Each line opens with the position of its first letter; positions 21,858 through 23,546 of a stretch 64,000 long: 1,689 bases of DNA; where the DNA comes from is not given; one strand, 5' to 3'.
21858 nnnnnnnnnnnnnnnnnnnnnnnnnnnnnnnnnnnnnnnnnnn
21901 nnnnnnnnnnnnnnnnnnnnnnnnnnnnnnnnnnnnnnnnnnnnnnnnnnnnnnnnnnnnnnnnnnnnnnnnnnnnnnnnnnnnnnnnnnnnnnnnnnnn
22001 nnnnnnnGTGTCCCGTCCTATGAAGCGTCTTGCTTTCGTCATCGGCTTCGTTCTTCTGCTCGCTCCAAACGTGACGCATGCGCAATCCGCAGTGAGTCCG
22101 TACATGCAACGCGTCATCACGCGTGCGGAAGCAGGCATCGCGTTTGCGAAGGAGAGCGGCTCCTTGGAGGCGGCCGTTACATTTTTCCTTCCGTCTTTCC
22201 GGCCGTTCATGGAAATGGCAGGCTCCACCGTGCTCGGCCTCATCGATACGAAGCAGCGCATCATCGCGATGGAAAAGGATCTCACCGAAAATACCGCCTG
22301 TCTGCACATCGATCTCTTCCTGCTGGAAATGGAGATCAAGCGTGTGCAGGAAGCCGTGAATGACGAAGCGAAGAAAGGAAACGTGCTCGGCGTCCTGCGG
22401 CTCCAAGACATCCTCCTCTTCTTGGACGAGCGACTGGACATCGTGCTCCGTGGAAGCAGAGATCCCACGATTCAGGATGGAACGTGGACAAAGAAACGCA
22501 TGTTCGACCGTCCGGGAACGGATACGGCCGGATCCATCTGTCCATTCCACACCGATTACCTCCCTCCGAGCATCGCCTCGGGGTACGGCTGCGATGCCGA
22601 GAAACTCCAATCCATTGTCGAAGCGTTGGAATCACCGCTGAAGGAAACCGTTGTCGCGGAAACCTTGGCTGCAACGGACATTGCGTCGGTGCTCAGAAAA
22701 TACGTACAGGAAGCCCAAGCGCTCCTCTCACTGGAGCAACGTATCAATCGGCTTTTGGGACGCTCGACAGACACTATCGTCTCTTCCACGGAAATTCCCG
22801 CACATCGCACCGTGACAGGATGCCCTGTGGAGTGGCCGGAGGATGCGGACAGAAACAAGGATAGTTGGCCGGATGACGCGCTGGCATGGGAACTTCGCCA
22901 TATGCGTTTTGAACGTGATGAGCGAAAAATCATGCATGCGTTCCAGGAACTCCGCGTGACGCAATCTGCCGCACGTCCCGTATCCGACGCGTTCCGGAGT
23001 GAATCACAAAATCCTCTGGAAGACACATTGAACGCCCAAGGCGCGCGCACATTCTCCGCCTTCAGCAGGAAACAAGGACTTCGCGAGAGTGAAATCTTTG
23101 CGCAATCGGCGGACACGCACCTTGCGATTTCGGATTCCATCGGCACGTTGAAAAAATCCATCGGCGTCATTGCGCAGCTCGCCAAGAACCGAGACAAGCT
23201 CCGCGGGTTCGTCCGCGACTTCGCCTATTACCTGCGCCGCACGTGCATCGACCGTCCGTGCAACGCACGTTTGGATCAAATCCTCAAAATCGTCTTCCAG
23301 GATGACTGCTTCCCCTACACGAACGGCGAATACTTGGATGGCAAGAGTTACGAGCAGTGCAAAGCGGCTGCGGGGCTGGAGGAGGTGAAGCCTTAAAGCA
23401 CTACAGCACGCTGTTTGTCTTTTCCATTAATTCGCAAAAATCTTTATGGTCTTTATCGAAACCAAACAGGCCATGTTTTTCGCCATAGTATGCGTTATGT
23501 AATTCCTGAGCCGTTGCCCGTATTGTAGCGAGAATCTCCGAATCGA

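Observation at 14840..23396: Translationally coupled five-gene operon encoding only signal-peptide-bearing, Cys-rich proteins of unknown family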

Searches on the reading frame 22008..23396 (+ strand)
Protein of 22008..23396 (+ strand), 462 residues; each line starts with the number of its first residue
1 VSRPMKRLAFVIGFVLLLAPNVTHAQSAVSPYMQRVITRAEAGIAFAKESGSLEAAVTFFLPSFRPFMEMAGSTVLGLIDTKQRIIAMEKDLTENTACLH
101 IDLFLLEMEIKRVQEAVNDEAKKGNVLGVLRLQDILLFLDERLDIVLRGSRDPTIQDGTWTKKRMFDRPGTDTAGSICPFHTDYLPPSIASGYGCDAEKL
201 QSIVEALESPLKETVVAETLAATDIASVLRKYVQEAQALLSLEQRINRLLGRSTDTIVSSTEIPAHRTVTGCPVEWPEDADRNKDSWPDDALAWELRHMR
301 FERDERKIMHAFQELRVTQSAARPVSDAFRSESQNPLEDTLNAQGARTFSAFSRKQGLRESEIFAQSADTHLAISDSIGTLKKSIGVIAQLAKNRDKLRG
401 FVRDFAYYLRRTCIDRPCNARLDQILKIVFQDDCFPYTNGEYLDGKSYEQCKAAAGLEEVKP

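Call 3: search_protein_families(library=pfam, proteins=[window:22008-23396:+], max_evalue=1)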
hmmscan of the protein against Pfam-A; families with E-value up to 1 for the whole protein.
window:22008-23396:+ (462 aa): 1 family
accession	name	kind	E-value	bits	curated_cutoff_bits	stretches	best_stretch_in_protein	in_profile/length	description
PF18725.6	HEPN_SAV2148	-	0.036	13.9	26.4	1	198-269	45-116/216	SAV2148-like HEPN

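Call 4: search_protein_families(library=ncbifam, proteins=[window:22008-23396:+], max_evalue=1)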
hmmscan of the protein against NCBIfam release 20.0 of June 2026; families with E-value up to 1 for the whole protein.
window:22008-23396:+ (462 aa): 2 families
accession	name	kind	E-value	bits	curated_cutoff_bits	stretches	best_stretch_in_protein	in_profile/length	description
NF011681.0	PRK15101.1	equivalog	0.049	11.6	765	1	325-431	299-401/961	pitrilysin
NF053718.1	23SC1962Mtase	equivalog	0.093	11.4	575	1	182-258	101-175/383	23S rRNA (cytosine(1962)-C(5))-methyltransferase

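Call 50: search_protein_families(library=pfam, alignment_id=A6, max_evalue=0.5)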
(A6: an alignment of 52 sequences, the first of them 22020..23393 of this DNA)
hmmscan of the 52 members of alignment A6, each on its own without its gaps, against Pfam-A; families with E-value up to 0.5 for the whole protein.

A. member 1, window:22020-23393:+ (458 aa): 1 family
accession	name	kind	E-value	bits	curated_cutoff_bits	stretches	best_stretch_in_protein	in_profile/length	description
PF18725.6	HEPN_SAV2148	-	0.035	14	26.4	1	194-265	45-116/216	SAV2148-like HEPN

B. families by the number of members that match (of 52 scanned): 40 families (the first 25 are shown)
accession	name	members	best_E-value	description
PF10230.15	LIDHydrolase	2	0.022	Lipid-droplet associated hydrolase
PF04706.18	Dickkopf_N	2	0.16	Dickkopf N-terminal cysteine-rich region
PF18895.5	T4SS_pilin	1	8.8e-09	Type IV secretion system pilin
PF13604.12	AAA_30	1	0.024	AAA domain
PF24575.1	TPR_Slam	1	0.028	Surface lipoprotein assembly modifier, N-terminal TPR repeats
PF18729.6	HEPN_STY4199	1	0.029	STY4199-like HEPN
PF18725.6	HEPN_SAV2148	1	0.035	SAV2148-like HEPN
PF10224.14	DUF2205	1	0.036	Short coiled-coil protein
PF08429.16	PLU-1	1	0.037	PLU-1-like protein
PF18644.7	Phage_int_SAM_6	1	0.044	Phage integrase SAM-like domain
PF23790.1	Kyano_Gp96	1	0.045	Kyanoviridae Gp96 protein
PF16454.10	PI3K_P85_iSH2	1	0.049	Phosphatidylinositol 3-kinase regulatory subunit P85 inter-SH2 domain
PF13420.13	Acetyltransf_4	1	0.05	Acetyltransferase (GNAT) domain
PF18810.6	PBECR2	1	0.059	phage-Barnase-EndoU-ColicinE5/D-RelE like nuclease2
PF05569.17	Peptidase_M56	1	0.065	BlaR1 peptidase M56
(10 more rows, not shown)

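Call 53: search_solved_structures(query=A6, max_evalue=10)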
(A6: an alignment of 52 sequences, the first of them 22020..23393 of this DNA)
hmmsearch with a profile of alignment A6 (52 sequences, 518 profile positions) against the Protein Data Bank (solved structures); distinct sequences matched with E-value up to 10: 6.
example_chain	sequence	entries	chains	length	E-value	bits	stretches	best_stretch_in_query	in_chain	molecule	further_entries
3wjv_A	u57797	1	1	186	0.35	12.8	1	324-379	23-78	Outer-membrane lipoprotein LolB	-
3wjt_A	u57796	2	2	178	0.44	12.5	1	325-379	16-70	Outer-membrane lipoprotein LolB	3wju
1iwm_A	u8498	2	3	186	1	11.2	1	324-377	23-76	Outer Membrane Lipoprotein LolB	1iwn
9rlh_L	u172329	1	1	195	1.3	10.9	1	324-377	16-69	Outer-membrane lipoprotein LolB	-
2dgx_A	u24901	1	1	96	1.3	10.9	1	385-449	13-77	KIAA0430 protein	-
9rlg_L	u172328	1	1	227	1.4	10.8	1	323-377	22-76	Outer-membrane lipoprotein LolB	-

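Call 87: search_protein_families(library=phrogs, proteins=[window:22020-23396:+], max_evalue=0.1)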
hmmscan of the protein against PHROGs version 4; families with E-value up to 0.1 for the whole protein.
window:22020-23396:+ (458 aa): 0 families

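Call 88: search_protein_families(library=padloc, proteins=[window:22020-23396:+], max_evalue=0.1)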
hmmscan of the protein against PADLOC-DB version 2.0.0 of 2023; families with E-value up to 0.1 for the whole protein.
window:22020-23396:+ (458 aa): 0 families
